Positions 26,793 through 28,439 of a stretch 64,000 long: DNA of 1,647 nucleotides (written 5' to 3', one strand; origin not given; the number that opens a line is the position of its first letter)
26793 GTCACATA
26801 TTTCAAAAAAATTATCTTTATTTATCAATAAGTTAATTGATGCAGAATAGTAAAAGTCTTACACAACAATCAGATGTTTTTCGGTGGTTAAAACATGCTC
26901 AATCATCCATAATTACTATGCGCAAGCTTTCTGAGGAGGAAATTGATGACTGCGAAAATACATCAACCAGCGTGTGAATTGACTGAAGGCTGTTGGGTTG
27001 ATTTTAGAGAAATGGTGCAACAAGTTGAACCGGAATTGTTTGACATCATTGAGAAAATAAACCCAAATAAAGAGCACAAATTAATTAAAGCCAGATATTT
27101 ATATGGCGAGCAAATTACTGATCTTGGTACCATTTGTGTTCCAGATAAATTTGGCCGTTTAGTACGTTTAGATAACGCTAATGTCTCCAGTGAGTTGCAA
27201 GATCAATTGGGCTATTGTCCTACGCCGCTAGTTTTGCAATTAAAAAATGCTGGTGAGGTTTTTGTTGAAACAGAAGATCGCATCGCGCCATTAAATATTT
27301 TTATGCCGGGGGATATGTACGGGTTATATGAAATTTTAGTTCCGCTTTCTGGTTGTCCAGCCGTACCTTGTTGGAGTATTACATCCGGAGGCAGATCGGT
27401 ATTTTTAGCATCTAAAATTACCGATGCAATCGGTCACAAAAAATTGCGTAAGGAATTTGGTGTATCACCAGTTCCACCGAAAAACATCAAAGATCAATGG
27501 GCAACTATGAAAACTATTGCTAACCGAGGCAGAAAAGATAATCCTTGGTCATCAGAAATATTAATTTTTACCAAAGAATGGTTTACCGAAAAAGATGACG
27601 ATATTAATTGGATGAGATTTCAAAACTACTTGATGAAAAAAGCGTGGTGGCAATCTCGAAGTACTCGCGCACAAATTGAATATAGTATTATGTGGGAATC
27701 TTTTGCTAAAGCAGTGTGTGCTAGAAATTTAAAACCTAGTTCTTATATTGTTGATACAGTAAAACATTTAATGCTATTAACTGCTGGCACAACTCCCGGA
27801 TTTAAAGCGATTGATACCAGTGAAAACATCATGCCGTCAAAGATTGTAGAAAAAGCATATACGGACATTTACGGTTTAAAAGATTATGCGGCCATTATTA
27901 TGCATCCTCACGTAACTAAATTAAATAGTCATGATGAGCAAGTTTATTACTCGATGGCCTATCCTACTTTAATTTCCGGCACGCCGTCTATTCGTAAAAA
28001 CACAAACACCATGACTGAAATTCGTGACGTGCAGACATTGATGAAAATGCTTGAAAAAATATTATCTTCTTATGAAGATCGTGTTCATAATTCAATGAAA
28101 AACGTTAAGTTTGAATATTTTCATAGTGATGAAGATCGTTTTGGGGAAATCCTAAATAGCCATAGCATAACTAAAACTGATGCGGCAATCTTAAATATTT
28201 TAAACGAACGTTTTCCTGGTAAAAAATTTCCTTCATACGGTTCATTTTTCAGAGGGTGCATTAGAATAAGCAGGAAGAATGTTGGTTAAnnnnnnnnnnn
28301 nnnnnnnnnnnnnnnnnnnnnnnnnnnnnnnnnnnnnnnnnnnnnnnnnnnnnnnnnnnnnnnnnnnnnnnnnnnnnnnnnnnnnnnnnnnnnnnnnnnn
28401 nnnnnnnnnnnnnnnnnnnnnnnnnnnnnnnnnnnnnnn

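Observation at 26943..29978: Radical-SAM-Nudix fusion protein paired with an unknown 448-aa protein: candidate novel nucleotide-modifying (defence?) system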

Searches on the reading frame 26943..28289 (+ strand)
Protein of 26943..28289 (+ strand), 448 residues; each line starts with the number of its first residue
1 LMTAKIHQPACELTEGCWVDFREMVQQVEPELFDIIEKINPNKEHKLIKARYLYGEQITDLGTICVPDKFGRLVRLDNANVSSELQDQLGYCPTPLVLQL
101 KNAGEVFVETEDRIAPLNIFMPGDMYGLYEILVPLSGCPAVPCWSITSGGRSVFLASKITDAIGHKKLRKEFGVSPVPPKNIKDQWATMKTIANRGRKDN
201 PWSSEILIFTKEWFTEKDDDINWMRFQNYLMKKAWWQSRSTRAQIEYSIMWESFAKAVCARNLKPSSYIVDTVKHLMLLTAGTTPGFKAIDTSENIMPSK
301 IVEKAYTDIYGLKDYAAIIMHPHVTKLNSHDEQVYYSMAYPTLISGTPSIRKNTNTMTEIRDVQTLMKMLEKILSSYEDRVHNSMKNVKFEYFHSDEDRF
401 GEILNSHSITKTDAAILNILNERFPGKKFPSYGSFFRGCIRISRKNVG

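Call 4: search_protein_families(library=pfam, proteins=[window:26943-28289:+], max_evalue=0.01)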
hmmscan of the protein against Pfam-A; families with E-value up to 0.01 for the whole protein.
window:26943-28289:+ (448 aa): 0 families

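Call 5: search_protein_families(library=ncbifam, proteins=[window:26943-28289:+], max_evalue=0.1)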
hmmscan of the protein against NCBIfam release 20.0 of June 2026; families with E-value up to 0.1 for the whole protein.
window:26943-28289:+ (448 aa): 2 families
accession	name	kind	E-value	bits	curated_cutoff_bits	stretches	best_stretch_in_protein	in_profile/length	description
NF005220.0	PRK06710.1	equivalog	0.0081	14.3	1116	1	360-442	20-102/563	long-chain-fatty-acid--CoA ligase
TIGR01795.1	CM_mono_cladeE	equivalog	0.098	13.3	107.55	0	158-200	28-68/94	chorismate mutase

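Call 6: search_protein_families(library=padloc, proteins=[window:26943-28289:+], max_evalue=0.01)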
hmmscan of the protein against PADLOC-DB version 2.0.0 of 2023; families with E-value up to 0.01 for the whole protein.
window:26943-28289:+ (448 aa): 0 families

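Call 8: find_homologous_proteins(query=window:26943-28289:+)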
Query window:26943-28289:+ (448 aa): 78 proteins with E <= 0.001 among 2668 candidates.
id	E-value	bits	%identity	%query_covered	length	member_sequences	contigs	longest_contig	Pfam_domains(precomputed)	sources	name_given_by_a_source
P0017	0.0e+0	1042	100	100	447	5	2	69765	-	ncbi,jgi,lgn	ncbi:MAG: hypothetical protein PVI75_01845 [Gammaproteobacteria bacterium]|jgi:hypothetical protein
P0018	1.3e-216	738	70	99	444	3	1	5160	-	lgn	-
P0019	7.2e-212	722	69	97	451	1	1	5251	-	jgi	jgi:hypothetical protein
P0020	3.3e-205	700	66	98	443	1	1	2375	-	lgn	-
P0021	5.9e-198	676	64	97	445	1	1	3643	-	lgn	-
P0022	9.1e-193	659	63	99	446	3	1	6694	-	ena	-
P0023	2.0e-191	655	62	99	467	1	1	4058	-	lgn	-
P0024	1.3e-190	652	62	98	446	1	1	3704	-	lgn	-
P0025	1.3e-190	652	63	99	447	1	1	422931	-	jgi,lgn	jgi:hypothetical protein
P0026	1.7e-186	639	61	97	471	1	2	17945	-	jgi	jgi:hypothetical protein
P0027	2.4e-186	638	61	98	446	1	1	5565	-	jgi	-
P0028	5.1e-185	634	61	98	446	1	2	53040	-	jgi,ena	jgi:hypothetical protein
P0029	8.8e-182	623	58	99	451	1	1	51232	-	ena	-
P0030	2.4e-179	615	59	99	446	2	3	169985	-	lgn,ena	-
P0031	6.9e-178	610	60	98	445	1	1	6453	-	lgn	-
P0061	1.3e-101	359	39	98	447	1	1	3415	-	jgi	jgi:hypothetical protein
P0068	1.6e-90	322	37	96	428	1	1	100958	-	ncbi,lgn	-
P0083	2.8e-69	252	32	96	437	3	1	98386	-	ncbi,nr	ncbi:MAG: hypothetical protein LN573_01030 [Rickettsia endosymbiont of Oxypoda opaca]|nr:hypothetica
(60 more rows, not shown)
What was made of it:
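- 26943..28289 (+): 448-aa partner gene (probable true start ATG at 26946). It belongs to a large family with no annotation. 78 homologues in call 8.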

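Call 15: search_solved_structures(query=A1, max_evalue=10)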
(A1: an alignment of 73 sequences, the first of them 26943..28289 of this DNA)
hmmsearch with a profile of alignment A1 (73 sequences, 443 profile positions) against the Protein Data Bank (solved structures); distinct sequences matched with E-value up to 10: 15.
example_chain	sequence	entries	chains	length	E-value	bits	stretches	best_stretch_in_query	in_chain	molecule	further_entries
1woz_A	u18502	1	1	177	0.24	13.1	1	9-50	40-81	177aa long conserved hypothetical protein (ST1454)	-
6n8w_A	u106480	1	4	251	0.82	11.3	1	47-104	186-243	Heat shock protein HSP 90-beta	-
1taf_A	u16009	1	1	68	0.99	11.1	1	34-83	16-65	TFIID TBP ASSOCIATED FACTOR 42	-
3nmq_A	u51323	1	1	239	1.3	10.7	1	47-103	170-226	Heat shock protein HSP 90-beta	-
1v16_A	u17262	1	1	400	1.7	10.3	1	216-267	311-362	2-OXOISOVALERATE DEHYDROGENASE ALPHA SUBUNIT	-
1v1m_A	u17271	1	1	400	1.7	10.3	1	216-267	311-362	2-OXOISOVALERATE DEHYDROGENASE ALPHA SUBUNIT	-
2bfd_A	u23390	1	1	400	1.7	10.3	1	216-267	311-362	2-OXOISOVALERATE DEHYDROGENASE ALPHA SUBUNIT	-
2bfe_A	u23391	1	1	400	1.7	10.3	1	216-267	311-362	2-OXOISOVALERATE DEHYDROGENASE ALPHA SUBUNIT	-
2bfc_A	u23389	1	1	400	1.7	10.3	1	216-267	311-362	2-OXOISOVALERATE DEHYDROGENASE ALPHA SUBUNIT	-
1v11_A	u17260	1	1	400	1.7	10.3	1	216-267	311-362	2-OXOISOVALERATE DEHYDROGENASE ALPHA SUBUNIT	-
1x7z_A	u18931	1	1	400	1.7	10.3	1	216-267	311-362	2-oxoisovalerate dehydrogenase alpha subunit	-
2bfb_A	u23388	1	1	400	1.7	10.3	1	216-267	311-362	2-OXOISOVALERATE DEHYDROGENASE ALPHA SUBUNIT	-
1olu_A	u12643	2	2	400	1.7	10.3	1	216-267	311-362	2-OXOISOVALERATE DEHYDROGENASE ALPHA SUBUNIT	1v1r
2j9f_A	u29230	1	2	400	1.7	10.3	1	216-267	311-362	2-OXOISOVALERATE DEHYDROGENASE ALPHA SUBUNIT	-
2bff_A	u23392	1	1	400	1.7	10.3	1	216-267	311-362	2-OXOISOVALERATE DEHYDROGENASE ALPHA SUBUNIT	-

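Call 19: find_related_loci(query=A2, collection=genome_contigs, flank=8000)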
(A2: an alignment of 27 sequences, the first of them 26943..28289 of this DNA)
Query A2 (448 aa) in genome_contigs; peptide patterns used: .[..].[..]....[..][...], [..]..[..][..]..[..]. (x = any residue, [..] = any of these).
97 stretches matched a pattern; 6 encode a relative of the query (tblastn E <= 1e-3); 6 distinct loci.
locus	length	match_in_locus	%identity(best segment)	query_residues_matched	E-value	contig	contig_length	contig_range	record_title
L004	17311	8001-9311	49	1-438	3e-156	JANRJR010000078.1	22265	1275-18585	MAG: Gammaproteobacteria bacterium isolate bins.196 k141_2738252, whole genome shotgun sequence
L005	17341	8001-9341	50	1-447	1e-156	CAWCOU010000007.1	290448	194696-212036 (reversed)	MAG: uncultured Gammaproteobacteria bacterium isolate MFD09495.bin.1.55 genome assembly, contig: contig_5147, whole geno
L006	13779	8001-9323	49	2-443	1e-153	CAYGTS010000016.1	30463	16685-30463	MAG TPA_asm: uncultured Legionellales bacterium isolate ERP117304_co2_166 genome assembly, contig: NODE_1284_length_3046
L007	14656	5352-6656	50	11-446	1e-153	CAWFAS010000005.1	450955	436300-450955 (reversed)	MAG: uncultured Gammaproteobacteria bacterium isolate MFD09286.bin.1.170 genome assembly, contig: contig_77971, whole ge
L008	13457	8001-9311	47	9-443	6e-142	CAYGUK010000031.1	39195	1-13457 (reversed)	MAG TPA_asm: uncultured Legionellales bacterium isolate ERP117304_co1_75 genome assembly, contig: NODE_1140_length_39195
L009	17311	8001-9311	40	4-443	3e-115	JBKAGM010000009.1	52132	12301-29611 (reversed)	MAG: Gammaproteobacteria bacterium isolate Ske_MAG16 Ske_MAG16_0009, whole genome shotgun sequence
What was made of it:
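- Tried and rejected: It was repeated with 27 sequences (call 19).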

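Call 25: search_protein_families(library=pfam, proteins=[L004:9412-10770:+, L004:7305-7979:+, L005:9448-10731:+, L007:7993-9357:+, L007:6663-7913:+, L009:9309-10847:-, L008:9415-10767:+, L005:7182-7598:+, L006:9585-10922:+], max_evalue=0.01)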
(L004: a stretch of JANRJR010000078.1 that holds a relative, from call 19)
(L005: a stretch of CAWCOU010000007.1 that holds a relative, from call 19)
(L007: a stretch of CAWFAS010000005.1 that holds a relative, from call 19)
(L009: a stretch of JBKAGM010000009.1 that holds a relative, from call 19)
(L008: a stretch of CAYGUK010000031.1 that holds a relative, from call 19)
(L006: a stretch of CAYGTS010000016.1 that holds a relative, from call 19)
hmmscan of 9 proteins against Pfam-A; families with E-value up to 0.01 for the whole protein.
L004:9412-10770:+ (452 aa): 2 families
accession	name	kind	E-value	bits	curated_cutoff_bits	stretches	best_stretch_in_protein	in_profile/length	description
PF02826.25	2-Hacid_dh_C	-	6.4e-08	32.6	25.1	1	213-272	38-96/178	D-isomer specific 2-hydroxyacid dehydrogenase, NAD binding domain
PF03446.21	NAD_binding_2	-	9e-05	23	21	1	214-276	2-64/161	NAD binding domain of 6-phosphogluconate dehydrogenase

L004:7305-7979:+ (224 aa): 8 families
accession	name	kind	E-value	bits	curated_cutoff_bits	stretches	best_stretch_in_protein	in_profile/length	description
PF00106.31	adh_short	-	1.2e-36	126.4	26.6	1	3-184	2-187/195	short chain dehydrogenase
PF13561.12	adh_short_C2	-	1.9e-27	96.8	27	1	8-184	1-181/236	Enoyl-(Acyl carrier protein) reductase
PF13460.12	NAD_binding_10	-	4.8e-09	36.8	27.2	1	8-198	1-165/184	NAD(P)H-binding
PF01370.27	Epimerase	-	1.6e-06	28.1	20.9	1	4-86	1-81/240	NAD dependent epimerase/dehydratase family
PF04321.23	RmlD_sub_bind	-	6e-06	26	27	1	3-78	2-60/287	RmlD substrate binding domain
PF08643.16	DUF1776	-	8e-05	22.6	25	1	87-178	108-198/294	Fungal family of unknown function (DUF1776)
PF08659.16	KR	-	0.00058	20.3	22.6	1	3-139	2-145/180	KR domain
PF23441.1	SDR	-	0.008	16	27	0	86-186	106-201/258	SDR-like rossmann domain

L005:9448-10731:+ (427 aa): 1 family
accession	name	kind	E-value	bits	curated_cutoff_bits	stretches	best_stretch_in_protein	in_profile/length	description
PF02826.25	2-Hacid_dh_C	-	9e-08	32.1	25.1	1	201-255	39-96/178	D-isomer specific 2-hydroxyacid dehydrogenase, NAD binding domain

L007:7993-9357:+ (454 aa): 3 families
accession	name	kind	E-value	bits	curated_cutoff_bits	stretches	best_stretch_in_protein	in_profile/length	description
PF02826.25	2-Hacid_dh_C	-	4.4e-08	33.1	25.1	1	188-260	24-99/178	D-isomer specific 2-hydroxyacid dehydrogenase, NAD binding domain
PF03446.21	NAD_binding_2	-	3.6e-05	24.3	21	1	204-285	3-95/161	NAD binding domain of 6-phosphogluconate dehydrogenase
PF03807.23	F420_oxidored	-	0.00081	20.4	21.6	1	204-283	3-92/94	NADP oxidoreductase coenzyme F420-dependent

L007:6663-7913:+ (416 aa): 2 families
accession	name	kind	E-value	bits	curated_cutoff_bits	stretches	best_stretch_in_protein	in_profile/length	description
PF07690.21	MFS_1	-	1.4e-34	120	33.4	1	21-362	3-344/347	Major Facilitator Superfamily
PF00083.30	Sugar_tr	-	7.2e-09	35.5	22.3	2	47-196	44-198/452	Sugar (and other) transporter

L009:9309-10847:- (512 aa): 0 families

L008:9415-10767:+ (450 aa): 5 families
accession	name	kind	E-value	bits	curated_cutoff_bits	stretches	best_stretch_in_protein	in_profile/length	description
PF03446.21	NAD_binding_2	-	2.8e-08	34.4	21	1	210-297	2-98/161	NAD binding domain of 6-phosphogluconate dehydrogenase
PF02826.25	2-Hacid_dh_C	-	7.2e-07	29.2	25.1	1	206-267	35-98/178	D-isomer specific 2-hydroxyacid dehydrogenase, NAD binding domain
PF03807.23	F420_oxidored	-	4.5e-05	24.4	21.6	1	210-291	2-91/94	NADP oxidoreductase coenzyme F420-dependent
PF00670.27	AdoHcyase_NAD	-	0.00089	19.8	27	1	211-338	27-156/162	S-adenosyl-L-homocysteine hydrolase, NAD binding domain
PF02737.24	3HCDH_N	-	0.0024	18.3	22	1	211-260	3-52/180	3-hydroxyacyl-CoA dehydrogenase, NAD binding domain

L005:7182-7598:+ (138 aa): 2 families
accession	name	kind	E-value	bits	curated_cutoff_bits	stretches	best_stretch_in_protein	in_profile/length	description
PF00583.31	Acetyltransf_1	-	0.00023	21.9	20.7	1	21-114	6-96/116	Acetyltransferase (GNAT) family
PF13508.13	Acetyltransf_7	-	0.00033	21.4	27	1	50-107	5-57/84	Acetyltransferase (GNAT) domain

L006:9585-10922:+ (445 aa): 5 families
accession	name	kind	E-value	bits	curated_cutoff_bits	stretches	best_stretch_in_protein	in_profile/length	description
PF02826.25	2-Hacid_dh_C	-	3.1e-06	27.1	25.1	1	204-265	33-95/178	D-isomer specific 2-hydroxyacid dehydrogenase, NAD binding domain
PF03446.21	NAD_binding_2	-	6.6e-05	23.4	21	1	211-268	3-62/161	NAD binding domain of 6-phosphogluconate dehydrogenase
PF05221.23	AdoHcyase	-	0.00065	19.4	25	1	8-144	19-140/299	S-adenosyl-L-homocysteine hydrolase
PF02558.23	ApbA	-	0.0025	17.9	22.2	1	211-269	2-61/150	Ketopantoate reductase PanE/ApbA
PF02737.24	3HCDH_N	-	0.0026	18.1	22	1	211-248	3-40/180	3-hydroxyacyl-CoA dehydrogenase, NAD binding domain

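Call 26: predict_structure(alignment_id=A1)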
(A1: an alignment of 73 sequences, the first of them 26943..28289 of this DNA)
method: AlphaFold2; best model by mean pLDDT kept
length: 448 residues; sequences in the alignment: 73
mean_pLDDT: 93.7   pTM: 0.92
mean pLDDT of the five models: 93.7, 93.6, 93.6, 92.8, 92.4
residues with pLDDT >= 90: 380; 70-90: 55; 50-70: 10; < 50: 3
segments of 3 or more residues with pLDDT < 50: 1-3
pLDDT, mean of each block of 10 residues (from residue 1): 68 98 98 98 96 98 98 98 98 97 96 93 96 90 96 96 98 96 95 95 98 92 96 93 88 95 94 94 95 97 98 97 90 93 80 80 96 86 88 96 97 97 97 95 85
secondary structure, 60 per line:
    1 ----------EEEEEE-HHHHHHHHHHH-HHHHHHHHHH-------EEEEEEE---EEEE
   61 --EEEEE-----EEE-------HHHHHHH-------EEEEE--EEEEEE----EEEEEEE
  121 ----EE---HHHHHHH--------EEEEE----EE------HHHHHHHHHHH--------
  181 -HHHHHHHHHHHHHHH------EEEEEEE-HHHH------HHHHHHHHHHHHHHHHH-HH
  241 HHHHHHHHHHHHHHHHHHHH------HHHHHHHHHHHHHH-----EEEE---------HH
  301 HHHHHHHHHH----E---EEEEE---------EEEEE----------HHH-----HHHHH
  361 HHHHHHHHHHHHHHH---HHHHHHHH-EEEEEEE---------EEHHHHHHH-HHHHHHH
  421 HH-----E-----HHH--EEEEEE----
elements in order: E11-16 H18-28 H30-39 E47-53 E57-60 E63-67 E73-75 H83-89 E97-101 E104-109 E114-120 H130-136 E145-149 H162-172 H182-196 E203-209 H211-214 H221-237 H239-260 H267-280 E286-289 H299-310 E319-323 E333-337 H356-375 H379-386 E388-394 H406-412 H414-422 E439-444
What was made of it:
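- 27060..27413 (+): CNBD-like beta-roll (about residues 40-157). It includes the conserved PGD[LM][YF]G[LV][FY]E ... G[AG]RS[VT]F segment (27306-27404). AF2 model with pLDDT 93.7 (call 26).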

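Call 40: search_protein_families(library=pfam, alignment_id=A1, max_evalue=5)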
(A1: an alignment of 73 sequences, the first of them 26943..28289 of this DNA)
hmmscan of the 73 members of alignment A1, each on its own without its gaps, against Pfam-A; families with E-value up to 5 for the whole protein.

A. member 1, window:26943-28289:+ (448 aa): 2 families
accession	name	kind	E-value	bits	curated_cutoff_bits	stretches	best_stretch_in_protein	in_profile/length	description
PF12510.13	Smoothelin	-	0.081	13.3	23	1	357-380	14-36/50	Smoothelin cytoskeleton protein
PF09887.15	DUF2114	-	0.09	11.7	25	1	342-411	237-304/449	Uncharacterized protein conserved in archaea (DUF2114)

B. families by the number of members that match (of 73 scanned): 28 families (the first 25 are shown)
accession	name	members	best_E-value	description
PF11950.13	DUF3467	3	0.059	Protein of unknown function (DUF3467)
PF25180.1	Gp54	2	0.0044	Phage antiviral trigger protein Gp54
PF19548.4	CHRDL_1_2_C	2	0.099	Chordin-like protein 1/2 C-terminal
PF08807.15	DUF1798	1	0.0071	Bacterial domain of unknown function (DUF1798)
PF22388.2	DUF6974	1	0.0077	Domain of unknown function (DUF6974)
PF15508.11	NAAA-beta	1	0.032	beta subunit of N-acylethanolamine-hydrolyzing acid amidase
PF05357.18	Phage_Coat_A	1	0.037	Phage Coat Protein A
PF08146.17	BP28CT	1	0.054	BP28CT (NUC211) domain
PF09388.15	SpoOE-like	1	0.056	Spo0E like sporulation regulatory protein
PF22049.1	PRRSV-NSP11_N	1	0.069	PRRSV nonstructural protein 11 N-terminal domain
PF12510.13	Smoothelin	1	0.081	Smoothelin cytoskeleton protein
PF09887.15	DUF2114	1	0.09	Uncharacterized protein conserved in archaea (DUF2114)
PF04472.17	SepF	1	0.092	Cell division protein SepF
PF04110.19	APG12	1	0.099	Ubiquitin-like autophagy protein Apg12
PF03732.24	Retrotrans_gag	1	0.1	Retrotransposon gag protein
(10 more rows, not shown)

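Call 49: find_related_loci(query=A2, collection=viral_contigs, flank=8000)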
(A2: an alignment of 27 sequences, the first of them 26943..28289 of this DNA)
Query A2 (448 aa) in viral_contigs; peptide patterns used: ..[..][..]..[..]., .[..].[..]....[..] (x = any residue, [..] = any of these).
11 stretches matched a pattern, but none encodes a relative of the query by tblastn (E <= 1e-3).
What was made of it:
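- No integrase or phage genes tie the island to phage pressure, and the 448-aa family was not found on viral contigs (call 49).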

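Call 53: search_protein_families(library=padloc, proteins=[L004:9412-10770:+, L004:7305-7979:+, L009:9309-10847:-], max_evalue=0.01)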
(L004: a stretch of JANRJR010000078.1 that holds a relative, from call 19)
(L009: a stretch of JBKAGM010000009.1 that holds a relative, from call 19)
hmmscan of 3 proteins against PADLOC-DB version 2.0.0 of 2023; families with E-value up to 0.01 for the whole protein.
L004:9412-10770:+ (452 aa): 0 families

L004:7305-7979:+ (224 aa): 0 families

L009:9309-10847:- (512 aa): 0 families
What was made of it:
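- On Known anti-phage systems in PADLOC-DB v2: The 448-aa protein has none (calls 6, 53).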

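Call 56: find_encoding_contigs(protein=P0083, flank=7000, max_places=2)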
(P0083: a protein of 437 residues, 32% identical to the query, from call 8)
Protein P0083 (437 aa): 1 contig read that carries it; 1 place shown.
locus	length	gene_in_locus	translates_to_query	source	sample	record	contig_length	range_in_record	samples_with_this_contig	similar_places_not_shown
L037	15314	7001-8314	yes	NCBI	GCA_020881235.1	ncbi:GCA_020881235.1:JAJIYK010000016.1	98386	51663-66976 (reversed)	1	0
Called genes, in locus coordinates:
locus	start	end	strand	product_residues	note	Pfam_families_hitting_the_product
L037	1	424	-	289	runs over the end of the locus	PF02091:tRNA-synt_2e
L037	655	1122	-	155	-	PF04364:DNA_pol3_chi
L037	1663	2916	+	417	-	PF00083:Sugar_tr, PF07690:MFS_1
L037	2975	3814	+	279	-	PF01218:Coprogen_oxidas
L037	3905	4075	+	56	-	PF00471:Ribosomal_L33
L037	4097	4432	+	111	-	PF00886:Ribosomal_S16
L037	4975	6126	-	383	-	-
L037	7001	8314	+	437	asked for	-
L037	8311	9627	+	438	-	-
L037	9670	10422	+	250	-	PF03291:mRNA_G-N7_MeTrfase (weak), PF02353:CMAS, PF13489:Methyltransf_23, PF05175:MTS, PF13847:Methyltransf_31, PF08241:Methyltransf_11, PF08242:Methyltransf_12, PF13649:Methyltransf_25, +3 more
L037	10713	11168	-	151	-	PF04355:BamE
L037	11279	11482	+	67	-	PF01783:Ribosomal_L32p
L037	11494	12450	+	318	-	PF00108:Thiolase_N, PF08545:ACP_syn_III, PF08541:ACP_syn_III_C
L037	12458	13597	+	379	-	PF02350:Epimerase_2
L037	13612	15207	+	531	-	PF00535:Glycos_transf_2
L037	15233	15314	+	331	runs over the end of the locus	PF18025:FucT_N (weak), PF00852:Glyco_transf_10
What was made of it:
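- In L037 the pair overlaps by 4 nt, within a reduced endosymbiont genome among housekeeping genes (call 56).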

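Call 57: find_encoding_contigs(protein=P0068, flank=7000, max_places=2)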
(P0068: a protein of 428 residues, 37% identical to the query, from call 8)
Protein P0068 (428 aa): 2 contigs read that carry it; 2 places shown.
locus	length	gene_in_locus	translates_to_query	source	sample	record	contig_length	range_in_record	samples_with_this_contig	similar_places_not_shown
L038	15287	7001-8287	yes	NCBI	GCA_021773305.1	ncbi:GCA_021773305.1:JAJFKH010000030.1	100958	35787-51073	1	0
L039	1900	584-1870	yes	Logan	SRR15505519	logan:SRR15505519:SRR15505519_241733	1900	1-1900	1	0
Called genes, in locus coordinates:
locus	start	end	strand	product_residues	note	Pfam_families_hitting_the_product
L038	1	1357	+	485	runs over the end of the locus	PF12913:SH3_6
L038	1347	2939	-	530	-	PF23473:LysM3_LYK4_5 (faint), PF13406:SLT_2 (faint), PF01464:SLT, PF01476:LysM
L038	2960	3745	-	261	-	PF00753:Lactamase_B, PF16123:HAGH_C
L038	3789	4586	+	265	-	-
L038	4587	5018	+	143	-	PF00075:RNase_H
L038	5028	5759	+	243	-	PF00929:RNase_T, PF13482:RNase_H_2 (weak)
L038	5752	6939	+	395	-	PF06965:Na_H_antiport_1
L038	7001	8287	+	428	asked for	-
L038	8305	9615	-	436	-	PF02826:2-Hacid_dh_C (weak)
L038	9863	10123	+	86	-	-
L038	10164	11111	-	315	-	PF00657:Lipase_GDSL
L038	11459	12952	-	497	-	PF04293:SpoVR, PF24755:SpoVR_C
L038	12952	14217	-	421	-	PF04285:DUF444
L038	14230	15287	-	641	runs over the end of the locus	PF08298:AAA_PrkA, PF06798:PrkA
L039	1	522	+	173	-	?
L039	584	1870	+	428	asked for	-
